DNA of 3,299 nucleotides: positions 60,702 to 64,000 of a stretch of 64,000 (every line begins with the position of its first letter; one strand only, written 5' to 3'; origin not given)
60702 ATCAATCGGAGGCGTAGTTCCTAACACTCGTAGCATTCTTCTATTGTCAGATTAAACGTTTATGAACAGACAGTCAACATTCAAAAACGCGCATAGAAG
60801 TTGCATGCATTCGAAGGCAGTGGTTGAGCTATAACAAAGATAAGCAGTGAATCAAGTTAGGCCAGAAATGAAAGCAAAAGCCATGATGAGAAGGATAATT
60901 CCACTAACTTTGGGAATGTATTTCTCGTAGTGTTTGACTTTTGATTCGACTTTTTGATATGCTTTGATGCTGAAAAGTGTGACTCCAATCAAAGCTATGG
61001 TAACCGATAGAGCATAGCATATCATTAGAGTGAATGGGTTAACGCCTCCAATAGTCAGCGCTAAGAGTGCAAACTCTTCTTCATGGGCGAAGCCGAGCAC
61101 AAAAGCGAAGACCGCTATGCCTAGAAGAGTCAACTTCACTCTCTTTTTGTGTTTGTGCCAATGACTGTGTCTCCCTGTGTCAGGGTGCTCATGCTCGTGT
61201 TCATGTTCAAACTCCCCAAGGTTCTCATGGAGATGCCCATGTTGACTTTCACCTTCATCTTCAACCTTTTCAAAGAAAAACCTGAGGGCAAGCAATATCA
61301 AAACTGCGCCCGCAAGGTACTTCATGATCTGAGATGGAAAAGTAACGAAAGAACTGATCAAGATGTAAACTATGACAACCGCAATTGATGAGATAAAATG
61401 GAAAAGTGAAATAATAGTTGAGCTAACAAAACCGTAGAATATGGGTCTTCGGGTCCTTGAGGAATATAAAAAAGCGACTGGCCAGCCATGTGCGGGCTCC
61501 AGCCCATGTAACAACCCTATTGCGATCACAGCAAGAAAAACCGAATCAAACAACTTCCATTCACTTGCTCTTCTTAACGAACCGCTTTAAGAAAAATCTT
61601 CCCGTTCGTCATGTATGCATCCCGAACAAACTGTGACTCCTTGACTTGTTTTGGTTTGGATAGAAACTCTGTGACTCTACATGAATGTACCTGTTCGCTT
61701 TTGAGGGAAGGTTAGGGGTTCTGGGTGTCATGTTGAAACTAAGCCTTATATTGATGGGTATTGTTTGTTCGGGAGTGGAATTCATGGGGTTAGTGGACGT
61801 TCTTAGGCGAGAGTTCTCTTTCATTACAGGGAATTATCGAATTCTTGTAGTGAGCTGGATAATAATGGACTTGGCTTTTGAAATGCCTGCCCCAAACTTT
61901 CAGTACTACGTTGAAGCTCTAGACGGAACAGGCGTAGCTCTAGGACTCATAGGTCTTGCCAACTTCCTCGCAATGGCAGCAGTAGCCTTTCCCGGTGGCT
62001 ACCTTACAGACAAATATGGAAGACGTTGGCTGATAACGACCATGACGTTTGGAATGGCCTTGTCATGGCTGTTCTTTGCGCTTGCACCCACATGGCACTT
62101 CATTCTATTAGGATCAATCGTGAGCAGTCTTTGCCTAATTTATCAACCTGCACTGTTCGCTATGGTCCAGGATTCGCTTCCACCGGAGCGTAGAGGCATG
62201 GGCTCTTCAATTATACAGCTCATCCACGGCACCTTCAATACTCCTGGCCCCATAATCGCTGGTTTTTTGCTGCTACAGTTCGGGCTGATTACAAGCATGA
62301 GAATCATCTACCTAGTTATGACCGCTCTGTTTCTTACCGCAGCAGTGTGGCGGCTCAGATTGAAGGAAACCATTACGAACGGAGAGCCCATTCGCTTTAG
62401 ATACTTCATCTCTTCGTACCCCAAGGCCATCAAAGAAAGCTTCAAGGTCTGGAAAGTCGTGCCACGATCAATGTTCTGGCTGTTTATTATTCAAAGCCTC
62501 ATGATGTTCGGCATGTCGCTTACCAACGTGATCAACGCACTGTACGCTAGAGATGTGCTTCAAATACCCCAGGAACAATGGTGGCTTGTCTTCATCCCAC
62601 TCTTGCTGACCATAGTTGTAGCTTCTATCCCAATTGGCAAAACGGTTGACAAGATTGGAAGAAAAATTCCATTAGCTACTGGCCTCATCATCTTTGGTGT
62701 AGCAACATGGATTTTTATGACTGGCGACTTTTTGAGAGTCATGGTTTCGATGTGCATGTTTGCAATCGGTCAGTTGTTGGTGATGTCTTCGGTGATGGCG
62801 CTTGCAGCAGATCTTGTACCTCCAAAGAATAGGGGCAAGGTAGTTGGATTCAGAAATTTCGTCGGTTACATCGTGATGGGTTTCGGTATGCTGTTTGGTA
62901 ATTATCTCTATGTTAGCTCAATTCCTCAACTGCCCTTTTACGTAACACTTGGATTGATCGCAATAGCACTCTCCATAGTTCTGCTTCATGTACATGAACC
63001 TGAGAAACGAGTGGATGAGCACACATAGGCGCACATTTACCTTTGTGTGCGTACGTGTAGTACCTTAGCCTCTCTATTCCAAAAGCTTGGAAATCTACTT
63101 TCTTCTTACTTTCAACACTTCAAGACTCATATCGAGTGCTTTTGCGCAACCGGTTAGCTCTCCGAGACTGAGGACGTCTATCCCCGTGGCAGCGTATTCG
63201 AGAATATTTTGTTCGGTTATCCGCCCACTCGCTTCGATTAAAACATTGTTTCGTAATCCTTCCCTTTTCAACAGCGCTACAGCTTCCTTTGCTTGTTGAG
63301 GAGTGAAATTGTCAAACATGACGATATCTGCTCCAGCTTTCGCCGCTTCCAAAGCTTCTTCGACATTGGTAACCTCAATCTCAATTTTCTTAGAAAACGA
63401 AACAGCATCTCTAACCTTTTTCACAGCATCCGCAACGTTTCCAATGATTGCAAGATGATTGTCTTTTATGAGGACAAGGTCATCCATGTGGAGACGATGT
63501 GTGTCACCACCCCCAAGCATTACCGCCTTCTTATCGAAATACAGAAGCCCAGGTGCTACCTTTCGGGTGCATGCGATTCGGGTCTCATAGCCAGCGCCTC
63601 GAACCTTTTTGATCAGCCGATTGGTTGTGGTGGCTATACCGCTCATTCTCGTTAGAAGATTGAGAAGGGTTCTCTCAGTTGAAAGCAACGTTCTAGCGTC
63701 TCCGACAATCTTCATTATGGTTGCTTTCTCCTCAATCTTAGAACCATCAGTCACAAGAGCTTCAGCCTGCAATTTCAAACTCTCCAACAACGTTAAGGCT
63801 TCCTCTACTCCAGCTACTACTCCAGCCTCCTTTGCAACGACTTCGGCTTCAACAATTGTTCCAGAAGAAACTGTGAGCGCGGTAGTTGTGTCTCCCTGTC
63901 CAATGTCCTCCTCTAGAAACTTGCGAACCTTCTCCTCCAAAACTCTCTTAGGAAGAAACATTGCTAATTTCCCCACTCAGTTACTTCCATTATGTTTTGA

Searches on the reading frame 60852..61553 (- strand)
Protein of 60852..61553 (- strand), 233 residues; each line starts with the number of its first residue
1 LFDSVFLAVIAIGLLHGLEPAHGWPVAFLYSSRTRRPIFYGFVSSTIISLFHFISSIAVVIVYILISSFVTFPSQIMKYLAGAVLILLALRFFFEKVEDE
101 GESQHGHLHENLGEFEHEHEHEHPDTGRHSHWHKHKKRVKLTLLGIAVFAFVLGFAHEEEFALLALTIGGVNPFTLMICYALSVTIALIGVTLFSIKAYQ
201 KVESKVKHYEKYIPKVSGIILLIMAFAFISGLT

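Call 7: search_protein_families(library=pfam, proteins=[window:60852-61553:-])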
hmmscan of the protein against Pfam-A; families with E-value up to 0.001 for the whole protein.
window:60852-61553:- (233 aa): 0 families

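Call 25: find_related_loci(query=window:60852-61553:-, collection=metagenome_contigs, flank=10000)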
Query window:60852-61553:- (233 aa) in metagenome_contigs; peptide patterns used: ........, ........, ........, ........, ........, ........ (x = any residue, [..] = any of these).
600 stretches matched a pattern (row limit reached: there are more); 169 encode a relative of the query (tblastn E <= 1e-3); the best 80 are kept; 80 distinct loci.
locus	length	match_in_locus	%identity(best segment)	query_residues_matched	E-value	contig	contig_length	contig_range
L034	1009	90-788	98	1-233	2e-165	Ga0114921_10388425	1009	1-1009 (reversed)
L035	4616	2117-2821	83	1-233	5e-124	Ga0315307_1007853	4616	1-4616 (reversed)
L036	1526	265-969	83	1-233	7e-127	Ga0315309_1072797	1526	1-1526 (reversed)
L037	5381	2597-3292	83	1-232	7e-116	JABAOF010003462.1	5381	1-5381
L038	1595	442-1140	78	1-233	6e-115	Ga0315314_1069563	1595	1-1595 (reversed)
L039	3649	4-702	64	1-233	3e-103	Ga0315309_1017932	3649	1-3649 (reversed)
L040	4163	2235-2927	64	1-233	3e-97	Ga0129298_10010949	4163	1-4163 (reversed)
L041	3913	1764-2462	65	1-233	6e-96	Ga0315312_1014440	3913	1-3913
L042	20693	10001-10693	63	2-232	9e-95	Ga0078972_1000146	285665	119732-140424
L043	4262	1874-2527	62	1-218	3e-88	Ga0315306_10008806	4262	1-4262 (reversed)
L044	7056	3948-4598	68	1-217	5e-86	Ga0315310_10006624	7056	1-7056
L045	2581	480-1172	60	1-231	3e-86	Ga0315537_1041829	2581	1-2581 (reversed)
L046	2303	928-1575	61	3-218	6e-86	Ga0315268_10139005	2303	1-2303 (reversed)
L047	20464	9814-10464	66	1-217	9e-88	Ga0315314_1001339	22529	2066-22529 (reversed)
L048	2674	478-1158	62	3-229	1e-84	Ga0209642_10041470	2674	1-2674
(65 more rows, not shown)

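Call 37: find_encoding_contigs(protein=window:60852-61553:-, flank=10000, max_places=10)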
Protein window:60852-61553:- (233 aa): 1 contig read that carries it; 1 place shown.
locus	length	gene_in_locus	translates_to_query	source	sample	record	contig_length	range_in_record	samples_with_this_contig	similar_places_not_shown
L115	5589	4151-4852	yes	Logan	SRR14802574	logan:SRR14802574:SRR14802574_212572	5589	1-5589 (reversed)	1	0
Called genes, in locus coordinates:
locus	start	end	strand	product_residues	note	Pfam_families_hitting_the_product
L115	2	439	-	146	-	?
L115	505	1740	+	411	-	PF13528:Glyco_trans_1_3 (weak), PF04101:Glyco_tran_28_C, PF06722:EryCIII-like_C, PF00201:UDPGT (weak)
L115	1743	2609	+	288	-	PF02749:QRPTase_N, PF01729:QRPTase_C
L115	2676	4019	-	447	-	PF07690:MFS_1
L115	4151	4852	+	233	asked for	-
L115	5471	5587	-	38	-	?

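Call 38: find_homologous_proteins(query=window:60852-61553:-, max_evalue=1e-60)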
Query window:60852-61553:- (233 aa): 853 proteins with E <= 1e-60 among 6773 candidates; the best 120 are listed.
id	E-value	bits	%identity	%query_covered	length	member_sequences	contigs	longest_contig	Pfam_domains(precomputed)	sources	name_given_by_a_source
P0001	1.8e-143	494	98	100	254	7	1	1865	-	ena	-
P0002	4.6e-127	440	84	100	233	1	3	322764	-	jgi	jgi:cytochrome c biogenesis protein CcdA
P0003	1.9e-123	428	84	100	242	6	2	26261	-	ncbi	-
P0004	1.9e-123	428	81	100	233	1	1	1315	-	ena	-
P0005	6.5e-123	427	81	100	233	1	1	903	-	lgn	-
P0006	8.3e-123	426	82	100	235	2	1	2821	-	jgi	-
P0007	8.7e-123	426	82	100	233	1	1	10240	-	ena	-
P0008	1.4e-120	419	82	100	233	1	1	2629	PF07690.22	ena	-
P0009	2.2e-119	415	79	100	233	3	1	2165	-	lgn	-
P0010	3.9e-115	401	75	100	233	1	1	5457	-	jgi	-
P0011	2.3e-114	399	78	100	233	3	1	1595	-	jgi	-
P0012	1.3e-112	393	75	99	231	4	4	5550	-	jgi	-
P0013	1.2e-109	383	74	100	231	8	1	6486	-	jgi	jgi:ABC-type Zn2+ transport system substrate-binding protein/surface adhesin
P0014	3.3e-109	382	74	100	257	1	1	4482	-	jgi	-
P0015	1.1e-108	380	73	100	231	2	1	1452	-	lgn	-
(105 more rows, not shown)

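Call 39: find_encoding_contigs(protein=P0001, flank=10000, max_places=10)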
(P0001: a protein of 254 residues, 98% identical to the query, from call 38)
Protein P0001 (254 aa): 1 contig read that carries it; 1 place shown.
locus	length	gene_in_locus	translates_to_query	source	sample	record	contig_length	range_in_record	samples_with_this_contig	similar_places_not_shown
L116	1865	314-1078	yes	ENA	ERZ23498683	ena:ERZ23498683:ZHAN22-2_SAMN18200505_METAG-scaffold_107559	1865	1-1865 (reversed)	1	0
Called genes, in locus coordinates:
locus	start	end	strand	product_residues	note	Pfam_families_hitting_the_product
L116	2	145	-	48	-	?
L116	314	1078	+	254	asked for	-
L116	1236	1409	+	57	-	-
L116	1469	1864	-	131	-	?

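Call 40: list_cluster_members(proteins=[P0001])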
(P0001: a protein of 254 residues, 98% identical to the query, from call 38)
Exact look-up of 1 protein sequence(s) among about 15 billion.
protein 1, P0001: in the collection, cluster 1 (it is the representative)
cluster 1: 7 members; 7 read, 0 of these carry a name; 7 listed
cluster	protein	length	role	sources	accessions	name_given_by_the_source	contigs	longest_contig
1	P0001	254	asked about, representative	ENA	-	-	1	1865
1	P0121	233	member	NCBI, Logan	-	-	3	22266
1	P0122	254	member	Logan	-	-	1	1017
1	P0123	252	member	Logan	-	-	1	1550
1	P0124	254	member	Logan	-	-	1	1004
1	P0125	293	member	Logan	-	-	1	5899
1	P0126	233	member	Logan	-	-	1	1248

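Call 41: find_encoding_contigs(protein=P0125, flank=10000, max_places=10)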
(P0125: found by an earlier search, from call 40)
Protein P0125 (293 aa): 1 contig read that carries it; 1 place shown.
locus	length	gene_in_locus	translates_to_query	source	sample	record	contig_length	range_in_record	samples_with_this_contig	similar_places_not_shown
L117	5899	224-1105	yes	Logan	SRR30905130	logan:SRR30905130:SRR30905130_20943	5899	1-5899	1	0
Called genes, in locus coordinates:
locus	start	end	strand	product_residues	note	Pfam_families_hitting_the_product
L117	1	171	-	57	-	?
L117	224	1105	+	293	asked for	-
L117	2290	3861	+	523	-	PF07969:Amidohydro_3, PF01979:Amidohydro_1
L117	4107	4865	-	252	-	-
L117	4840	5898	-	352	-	?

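Call 42: find_encoding_contigs(protein=P0121, flank=10000, max_places=10)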
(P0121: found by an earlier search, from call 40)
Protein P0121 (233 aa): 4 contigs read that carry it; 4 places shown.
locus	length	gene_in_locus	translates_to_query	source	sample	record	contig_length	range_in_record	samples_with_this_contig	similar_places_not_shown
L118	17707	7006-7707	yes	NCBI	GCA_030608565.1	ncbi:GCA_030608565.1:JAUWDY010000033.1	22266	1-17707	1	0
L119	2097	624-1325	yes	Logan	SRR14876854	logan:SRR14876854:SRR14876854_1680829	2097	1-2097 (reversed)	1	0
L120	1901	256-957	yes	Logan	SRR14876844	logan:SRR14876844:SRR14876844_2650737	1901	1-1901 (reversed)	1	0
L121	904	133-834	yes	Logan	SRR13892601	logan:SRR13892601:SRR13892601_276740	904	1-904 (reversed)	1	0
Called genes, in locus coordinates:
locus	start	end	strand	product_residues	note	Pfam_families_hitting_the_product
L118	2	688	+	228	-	?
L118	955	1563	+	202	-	-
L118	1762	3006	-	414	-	PF07690:MFS_1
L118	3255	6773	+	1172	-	PF01637:ATPase_2 (faint), PF13191:AAA_16, PF13374:TPR_10 (faint), PF13401:AAA_22 (weak), PF13424:TPR_12, PF17874:TPR_MalT, PF13424:TPR_12, PF06745:ATPase (weak), +7 more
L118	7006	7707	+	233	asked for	-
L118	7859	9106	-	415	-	PF05048:NosD, PF13229:Beta_helix, PF07602:DUF1565 (faint), PF05048:NosD, PF13229:Beta_helix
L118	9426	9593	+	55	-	-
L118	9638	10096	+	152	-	-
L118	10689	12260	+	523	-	PF07969:Amidohydro_3, PF01979:Amidohydro_1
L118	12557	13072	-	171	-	-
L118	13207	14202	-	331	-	-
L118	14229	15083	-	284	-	PF01555:N6_N4_Mtase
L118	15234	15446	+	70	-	-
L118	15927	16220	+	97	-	PF01909:NTP_transf_2, PF18765:Polbeta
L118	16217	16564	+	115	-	PF01934:HepT-like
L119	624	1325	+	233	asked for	-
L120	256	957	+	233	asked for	-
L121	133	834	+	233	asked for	-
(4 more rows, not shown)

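Call 92: find_encoding_contigs(protein=P0002, flank=10000, max_places=4)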
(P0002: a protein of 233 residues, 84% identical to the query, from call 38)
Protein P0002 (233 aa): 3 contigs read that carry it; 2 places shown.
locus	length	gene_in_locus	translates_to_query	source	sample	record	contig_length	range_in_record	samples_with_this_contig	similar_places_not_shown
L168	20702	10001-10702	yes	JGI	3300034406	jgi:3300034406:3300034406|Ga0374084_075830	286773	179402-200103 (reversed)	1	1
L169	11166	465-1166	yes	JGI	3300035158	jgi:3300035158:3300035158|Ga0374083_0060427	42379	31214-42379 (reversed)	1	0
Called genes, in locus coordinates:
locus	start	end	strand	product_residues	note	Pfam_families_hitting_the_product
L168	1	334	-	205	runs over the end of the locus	-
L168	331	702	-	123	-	-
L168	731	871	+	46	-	-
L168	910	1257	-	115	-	-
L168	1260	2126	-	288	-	PF18906:Phage_tube_2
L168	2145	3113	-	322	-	PF27237:AF_1625_C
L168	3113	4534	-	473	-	-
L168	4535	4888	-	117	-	-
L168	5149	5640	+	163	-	PF13404:HTH_AsnC-type (weak), PF13412:HTH_24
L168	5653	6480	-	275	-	PF13302:Acetyltransf_3 (weak), PF00583:Acetyltransf_1, PF13527:Acetyltransf_9 (weak), PF13673:Acetyltransf_10 (weak), PF13508:Acetyltransf_7 (weak), PF08445:FR47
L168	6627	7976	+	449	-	PF00483:NTP_transferase, PF12804:NTP_transf_3, PF01066:CDP-OH_P_transf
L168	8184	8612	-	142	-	PF07366:SnoaL, PF14534:DUF4440 (weak), PF12680:SnoaL_2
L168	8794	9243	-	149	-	-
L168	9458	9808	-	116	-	-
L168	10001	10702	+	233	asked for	-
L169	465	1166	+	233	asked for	-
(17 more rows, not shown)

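Call 93: find_encoding_contigs(protein=P0003, flank=10000, max_places=4)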
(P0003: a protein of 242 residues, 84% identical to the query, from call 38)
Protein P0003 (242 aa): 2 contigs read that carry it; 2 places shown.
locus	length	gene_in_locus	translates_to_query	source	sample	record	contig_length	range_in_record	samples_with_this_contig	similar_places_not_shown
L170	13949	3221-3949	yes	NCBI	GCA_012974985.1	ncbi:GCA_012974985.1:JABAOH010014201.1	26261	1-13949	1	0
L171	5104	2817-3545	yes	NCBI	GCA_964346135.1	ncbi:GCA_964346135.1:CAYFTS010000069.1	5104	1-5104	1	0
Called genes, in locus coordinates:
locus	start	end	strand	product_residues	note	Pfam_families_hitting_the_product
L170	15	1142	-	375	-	PF14417:MEDS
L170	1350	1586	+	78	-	PF01037:AsnC_trans_reg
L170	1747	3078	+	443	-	PF22641:TiaS_TCKD, PF08489:TiaS_FLD, PF01336:tRNA_anti-codon (weak), PF23783:Zn_ribbon_TiaS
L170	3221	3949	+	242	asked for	-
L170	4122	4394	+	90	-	-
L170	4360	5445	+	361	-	-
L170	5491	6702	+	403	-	PF01676:Metalloenzyme, PF10143:PhosphMutase, PF01663:Phosphodiest (weak)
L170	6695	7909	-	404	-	PF01842:ACT, PF13291:ACT_4 (faint), PF13740:ACT_6, PF01842:ACT (weak), PF13740:ACT_6 (weak), PF00702:Hydrolase, PF12710:HAD, PF08282:Hydrolase_3, +5 more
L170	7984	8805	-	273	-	PF00800:PDT, PF01842:ACT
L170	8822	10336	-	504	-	PF00682:HMGL-like, PF22617:HCS_D2, PF08502:LeuA_dimer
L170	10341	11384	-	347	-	PF00180:Iso_dh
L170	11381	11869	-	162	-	PF00694:Aconitase_C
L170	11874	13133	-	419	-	PF00330:Aconitase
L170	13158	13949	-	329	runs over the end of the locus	PF02826:2-Hacid_dh_C (weak), PF03446:NAD_binding_2 (faint), PF07991:KARI_N, PF01450:KARI_C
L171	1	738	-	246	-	?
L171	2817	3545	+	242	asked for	-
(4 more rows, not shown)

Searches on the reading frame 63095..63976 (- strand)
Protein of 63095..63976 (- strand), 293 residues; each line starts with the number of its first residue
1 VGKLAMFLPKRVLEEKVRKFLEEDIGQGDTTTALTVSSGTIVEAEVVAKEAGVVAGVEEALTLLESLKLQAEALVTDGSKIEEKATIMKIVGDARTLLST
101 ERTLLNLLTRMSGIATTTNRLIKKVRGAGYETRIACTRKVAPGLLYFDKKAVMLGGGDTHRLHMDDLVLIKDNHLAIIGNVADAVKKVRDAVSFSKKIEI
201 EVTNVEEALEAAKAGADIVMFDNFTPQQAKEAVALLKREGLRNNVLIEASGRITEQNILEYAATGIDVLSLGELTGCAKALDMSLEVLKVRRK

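Call 33: search_protein_families(library=pfam, proteins=[window:63095-63976:-], max_evalue=0.001)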
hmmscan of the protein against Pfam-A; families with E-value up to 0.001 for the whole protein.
window:63095-63976:- (293 aa): 2 families
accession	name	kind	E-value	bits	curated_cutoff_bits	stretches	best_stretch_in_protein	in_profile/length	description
PF01729.25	QRPTase_C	-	3.3e-58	196.6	23.1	1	114-286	1-169/169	Quinolinate phosphoribosyl transferase, C-terminal domain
PF02749.22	QRPTase_N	-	1.4e-21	76.9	27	1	29-112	1-82/82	Quinolinate phosphoribosyl transferase, N-terminal domain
